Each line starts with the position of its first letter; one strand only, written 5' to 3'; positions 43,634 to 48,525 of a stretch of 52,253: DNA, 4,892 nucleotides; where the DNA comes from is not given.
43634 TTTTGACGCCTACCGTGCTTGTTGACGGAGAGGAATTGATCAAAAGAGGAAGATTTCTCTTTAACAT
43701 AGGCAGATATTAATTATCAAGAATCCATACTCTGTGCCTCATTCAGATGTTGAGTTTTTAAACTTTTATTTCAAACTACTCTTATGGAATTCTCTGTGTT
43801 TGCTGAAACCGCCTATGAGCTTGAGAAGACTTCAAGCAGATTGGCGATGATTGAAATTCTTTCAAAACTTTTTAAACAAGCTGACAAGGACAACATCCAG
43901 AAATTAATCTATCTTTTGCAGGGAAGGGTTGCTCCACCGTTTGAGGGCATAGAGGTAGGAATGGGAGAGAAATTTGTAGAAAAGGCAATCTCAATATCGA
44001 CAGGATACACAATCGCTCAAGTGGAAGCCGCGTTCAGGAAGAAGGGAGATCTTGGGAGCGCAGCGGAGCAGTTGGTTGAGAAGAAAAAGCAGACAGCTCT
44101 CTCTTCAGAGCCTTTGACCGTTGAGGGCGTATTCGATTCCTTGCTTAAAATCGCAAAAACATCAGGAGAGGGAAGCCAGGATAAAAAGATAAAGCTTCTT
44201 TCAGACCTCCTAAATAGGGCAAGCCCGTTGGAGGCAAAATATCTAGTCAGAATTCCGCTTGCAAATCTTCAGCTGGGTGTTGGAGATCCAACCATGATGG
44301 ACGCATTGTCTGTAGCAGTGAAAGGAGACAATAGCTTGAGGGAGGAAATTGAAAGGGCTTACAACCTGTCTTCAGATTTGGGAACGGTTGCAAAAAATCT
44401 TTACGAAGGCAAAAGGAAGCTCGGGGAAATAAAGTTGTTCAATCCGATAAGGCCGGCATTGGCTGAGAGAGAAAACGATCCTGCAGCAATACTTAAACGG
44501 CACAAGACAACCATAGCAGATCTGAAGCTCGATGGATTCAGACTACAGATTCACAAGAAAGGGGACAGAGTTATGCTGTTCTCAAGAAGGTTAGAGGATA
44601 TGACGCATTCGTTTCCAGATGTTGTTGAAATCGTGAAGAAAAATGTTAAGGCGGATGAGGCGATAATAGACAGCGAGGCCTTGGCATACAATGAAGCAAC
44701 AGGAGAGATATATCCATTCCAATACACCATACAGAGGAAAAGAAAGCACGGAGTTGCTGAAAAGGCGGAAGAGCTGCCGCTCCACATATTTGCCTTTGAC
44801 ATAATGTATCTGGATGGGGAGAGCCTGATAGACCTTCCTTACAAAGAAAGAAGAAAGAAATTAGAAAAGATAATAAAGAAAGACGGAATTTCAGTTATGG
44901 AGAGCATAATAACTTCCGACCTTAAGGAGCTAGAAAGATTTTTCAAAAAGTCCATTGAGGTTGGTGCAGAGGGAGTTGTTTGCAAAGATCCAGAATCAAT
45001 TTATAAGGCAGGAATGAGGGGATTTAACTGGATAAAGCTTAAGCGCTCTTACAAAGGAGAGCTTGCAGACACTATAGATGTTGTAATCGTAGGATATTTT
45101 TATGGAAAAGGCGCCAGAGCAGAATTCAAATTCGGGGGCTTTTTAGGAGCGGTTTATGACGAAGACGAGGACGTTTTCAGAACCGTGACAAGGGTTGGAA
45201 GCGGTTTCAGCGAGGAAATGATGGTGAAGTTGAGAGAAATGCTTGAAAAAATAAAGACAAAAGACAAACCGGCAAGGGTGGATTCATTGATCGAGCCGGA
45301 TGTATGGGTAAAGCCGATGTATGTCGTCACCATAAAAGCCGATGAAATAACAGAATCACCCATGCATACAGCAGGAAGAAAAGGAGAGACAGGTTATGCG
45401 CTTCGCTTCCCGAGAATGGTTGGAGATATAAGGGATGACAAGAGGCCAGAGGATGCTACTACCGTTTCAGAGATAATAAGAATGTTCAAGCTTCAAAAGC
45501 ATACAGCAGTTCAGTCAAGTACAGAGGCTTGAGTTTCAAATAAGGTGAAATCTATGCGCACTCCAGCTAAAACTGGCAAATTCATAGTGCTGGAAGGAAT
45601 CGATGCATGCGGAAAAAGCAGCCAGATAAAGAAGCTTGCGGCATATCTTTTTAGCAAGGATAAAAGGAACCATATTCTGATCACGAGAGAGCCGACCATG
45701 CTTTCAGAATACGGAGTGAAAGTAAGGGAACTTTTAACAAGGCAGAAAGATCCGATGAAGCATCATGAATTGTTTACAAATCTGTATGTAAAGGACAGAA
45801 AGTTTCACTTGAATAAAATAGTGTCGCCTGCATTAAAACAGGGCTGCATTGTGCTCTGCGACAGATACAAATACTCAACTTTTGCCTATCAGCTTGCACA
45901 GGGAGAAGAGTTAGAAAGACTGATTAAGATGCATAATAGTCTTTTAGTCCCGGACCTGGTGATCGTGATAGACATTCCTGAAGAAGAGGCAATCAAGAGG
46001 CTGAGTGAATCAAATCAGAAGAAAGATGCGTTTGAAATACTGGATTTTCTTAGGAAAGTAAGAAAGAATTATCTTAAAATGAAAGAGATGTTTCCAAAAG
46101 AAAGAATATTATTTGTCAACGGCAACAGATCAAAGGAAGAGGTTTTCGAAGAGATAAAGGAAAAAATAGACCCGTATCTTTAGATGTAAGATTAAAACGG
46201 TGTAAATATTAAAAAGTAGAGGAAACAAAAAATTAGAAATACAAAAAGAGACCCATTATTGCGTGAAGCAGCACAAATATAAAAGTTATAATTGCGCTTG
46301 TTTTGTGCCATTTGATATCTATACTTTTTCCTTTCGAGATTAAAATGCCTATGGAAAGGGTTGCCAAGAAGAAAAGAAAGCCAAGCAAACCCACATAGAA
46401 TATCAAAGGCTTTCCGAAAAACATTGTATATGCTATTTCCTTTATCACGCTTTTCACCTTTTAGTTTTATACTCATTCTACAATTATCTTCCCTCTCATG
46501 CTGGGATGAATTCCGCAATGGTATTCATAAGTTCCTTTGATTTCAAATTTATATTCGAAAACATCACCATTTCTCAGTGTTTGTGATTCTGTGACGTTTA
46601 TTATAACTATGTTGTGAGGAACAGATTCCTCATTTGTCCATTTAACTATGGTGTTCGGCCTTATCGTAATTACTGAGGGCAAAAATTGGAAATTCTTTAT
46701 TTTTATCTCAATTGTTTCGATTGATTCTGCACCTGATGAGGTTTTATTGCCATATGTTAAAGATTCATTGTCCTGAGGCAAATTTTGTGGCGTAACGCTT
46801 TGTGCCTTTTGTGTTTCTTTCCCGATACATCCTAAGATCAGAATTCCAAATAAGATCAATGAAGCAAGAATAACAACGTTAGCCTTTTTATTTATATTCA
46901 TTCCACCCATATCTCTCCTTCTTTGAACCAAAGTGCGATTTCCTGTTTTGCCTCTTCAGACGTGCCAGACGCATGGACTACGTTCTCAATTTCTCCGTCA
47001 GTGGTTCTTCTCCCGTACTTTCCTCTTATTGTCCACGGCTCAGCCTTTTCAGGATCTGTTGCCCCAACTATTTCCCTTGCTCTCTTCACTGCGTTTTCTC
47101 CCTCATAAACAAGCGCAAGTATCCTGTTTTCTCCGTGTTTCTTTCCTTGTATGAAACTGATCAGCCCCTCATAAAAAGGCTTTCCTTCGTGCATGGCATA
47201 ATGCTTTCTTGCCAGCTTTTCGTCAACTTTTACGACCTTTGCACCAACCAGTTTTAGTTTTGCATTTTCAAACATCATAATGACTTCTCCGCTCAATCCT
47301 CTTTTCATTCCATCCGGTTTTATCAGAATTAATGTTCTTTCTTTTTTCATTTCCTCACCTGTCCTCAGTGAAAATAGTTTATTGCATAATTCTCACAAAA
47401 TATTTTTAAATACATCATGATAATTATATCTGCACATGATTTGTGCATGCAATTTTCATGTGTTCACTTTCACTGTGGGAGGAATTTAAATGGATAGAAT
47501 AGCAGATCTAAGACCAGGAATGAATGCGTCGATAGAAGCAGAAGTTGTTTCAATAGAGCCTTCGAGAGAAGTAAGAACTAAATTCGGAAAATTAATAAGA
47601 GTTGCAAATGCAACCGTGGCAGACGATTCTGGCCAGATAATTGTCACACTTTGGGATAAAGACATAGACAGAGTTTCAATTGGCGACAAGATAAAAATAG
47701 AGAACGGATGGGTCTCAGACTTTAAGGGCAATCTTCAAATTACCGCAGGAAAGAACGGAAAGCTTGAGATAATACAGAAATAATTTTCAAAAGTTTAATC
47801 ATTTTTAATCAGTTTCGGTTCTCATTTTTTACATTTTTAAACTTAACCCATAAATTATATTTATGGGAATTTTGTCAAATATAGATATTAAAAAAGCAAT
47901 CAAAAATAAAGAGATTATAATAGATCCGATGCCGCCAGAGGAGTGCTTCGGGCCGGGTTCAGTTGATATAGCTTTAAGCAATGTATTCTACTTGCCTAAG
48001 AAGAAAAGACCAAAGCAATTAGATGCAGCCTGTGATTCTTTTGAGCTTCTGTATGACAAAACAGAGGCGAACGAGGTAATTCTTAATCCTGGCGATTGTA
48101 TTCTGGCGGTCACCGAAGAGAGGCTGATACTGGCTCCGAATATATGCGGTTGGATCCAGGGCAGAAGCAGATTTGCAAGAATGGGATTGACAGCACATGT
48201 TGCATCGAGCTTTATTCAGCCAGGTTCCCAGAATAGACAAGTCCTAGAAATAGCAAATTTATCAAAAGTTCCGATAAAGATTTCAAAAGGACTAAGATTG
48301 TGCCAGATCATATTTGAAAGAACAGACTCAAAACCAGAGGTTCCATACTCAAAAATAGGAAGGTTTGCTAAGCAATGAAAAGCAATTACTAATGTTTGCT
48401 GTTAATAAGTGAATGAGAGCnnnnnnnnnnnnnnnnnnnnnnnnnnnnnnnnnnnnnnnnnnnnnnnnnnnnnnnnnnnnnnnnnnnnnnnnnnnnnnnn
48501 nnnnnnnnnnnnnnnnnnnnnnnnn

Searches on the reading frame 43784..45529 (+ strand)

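Call 18: search_protein_families(library=pfam, proteins=[window:43784-45529:+], max_evalue=0.001)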
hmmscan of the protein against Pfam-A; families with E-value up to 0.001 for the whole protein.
window:43784-45529:+ (582 aa): 4 families
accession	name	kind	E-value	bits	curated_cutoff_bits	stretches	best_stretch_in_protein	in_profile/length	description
PF01068.26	DNA_ligase_A_M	-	2.1e-60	204.3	26.2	1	224-420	1-204/204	ATP dependent DNA ligase domain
PF04675.19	DNA_ligase_A_N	-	7.1e-47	160.3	24.6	1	2-176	1-174/174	DNA ligase N terminus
PF04679.21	DNA_ligase_A_C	-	2.1e-19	70.1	27.5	1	449-553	4-94/94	ATP dependent DNA ligase C terminal region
PF09414.15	RNA_ligase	-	1.2e-07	32.5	27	1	245-419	5-170/171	RNA ligase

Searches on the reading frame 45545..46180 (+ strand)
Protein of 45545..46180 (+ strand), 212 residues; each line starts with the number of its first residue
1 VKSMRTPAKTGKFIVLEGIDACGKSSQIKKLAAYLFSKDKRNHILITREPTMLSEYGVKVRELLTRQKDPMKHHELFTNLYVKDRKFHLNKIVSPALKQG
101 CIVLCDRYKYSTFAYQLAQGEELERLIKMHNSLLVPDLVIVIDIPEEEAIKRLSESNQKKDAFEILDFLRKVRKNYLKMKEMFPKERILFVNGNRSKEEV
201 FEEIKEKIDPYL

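Call 18: search_protein_families(library=pfam, proteins=[window:45545-46180:+], max_evalue=0.001)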
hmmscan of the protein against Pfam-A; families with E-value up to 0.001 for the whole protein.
window:45545-46180:+ (212 aa): 3 families
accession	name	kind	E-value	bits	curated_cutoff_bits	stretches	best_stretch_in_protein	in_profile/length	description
PF02223.23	Thymidylate_kin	-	8.8e-38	130.3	27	1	16-204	1-185/185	Thymidylate kinase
PF13207.12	AAA_17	-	0.00038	21.2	27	0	18-158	2-124/136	AAA domain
PF01712.25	dNK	-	0.00077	19.7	27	0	14-209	1-199/203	Deoxynucleoside kinase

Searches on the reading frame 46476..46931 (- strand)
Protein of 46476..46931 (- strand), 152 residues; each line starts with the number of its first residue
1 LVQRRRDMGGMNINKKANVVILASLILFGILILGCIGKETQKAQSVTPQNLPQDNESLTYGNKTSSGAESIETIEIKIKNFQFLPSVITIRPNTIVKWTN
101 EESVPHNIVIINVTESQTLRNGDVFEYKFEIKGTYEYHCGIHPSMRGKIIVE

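Call 20: search_protein_families(library=pfam, proteins=[window:46476-46931:-], max_evalue=0.001)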
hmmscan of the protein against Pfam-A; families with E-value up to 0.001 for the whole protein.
window:46476-46931:- (152 aa): 2 families
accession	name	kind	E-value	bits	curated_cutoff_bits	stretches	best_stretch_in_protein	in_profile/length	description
PF13473.12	Cupredoxin_1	-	7.8e-14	52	27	1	65-151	14-104/104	Cupredoxin-like domain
PF00127.26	Copper-bind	-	2.5e-10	41.1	21.2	1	74-152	5-99/99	Copper binding proteins, plastocyanin/azurin family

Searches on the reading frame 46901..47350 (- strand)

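Call 20: search_protein_families(library=pfam, proteins=[window:46901-47350:-], max_evalue=0.001)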
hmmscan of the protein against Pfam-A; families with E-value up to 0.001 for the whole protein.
window:46901-47350:- (150 aa): 1 family
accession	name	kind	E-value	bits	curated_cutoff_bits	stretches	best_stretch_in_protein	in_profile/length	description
PF00334.24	NDK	-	2.2e-44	151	27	1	4-147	1-135/135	Nucleoside diphosphate kinase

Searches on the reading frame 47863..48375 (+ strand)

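Call 20: search_protein_families(library=pfam, proteins=[window:47863-48375:+], max_evalue=0.001)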
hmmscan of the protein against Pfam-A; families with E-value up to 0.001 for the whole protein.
window:47863-48375:+ (171 aa): 4 families
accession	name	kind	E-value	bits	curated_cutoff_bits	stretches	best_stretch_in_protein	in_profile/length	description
PF22769.1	DCD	-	2.7e-37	128.6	27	1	3-154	1-153/153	dCTP deaminase-like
PF00692.24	dUTPase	-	4.2e-07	30.2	22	1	67-160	19-110/129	dUTPase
PF22569.1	DCD_C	-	0.00082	19.2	22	0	58-163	65-174/192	2'-deoxycytidine 5'-triphosphate deaminase (DCD), C-terminal domain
PF06559.16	DCD_N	-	0.00093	19.5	21.4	0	2-154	3-163/164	2'-deoxycytidine 5'-triphosphate deaminase (DCD) N-terminal domain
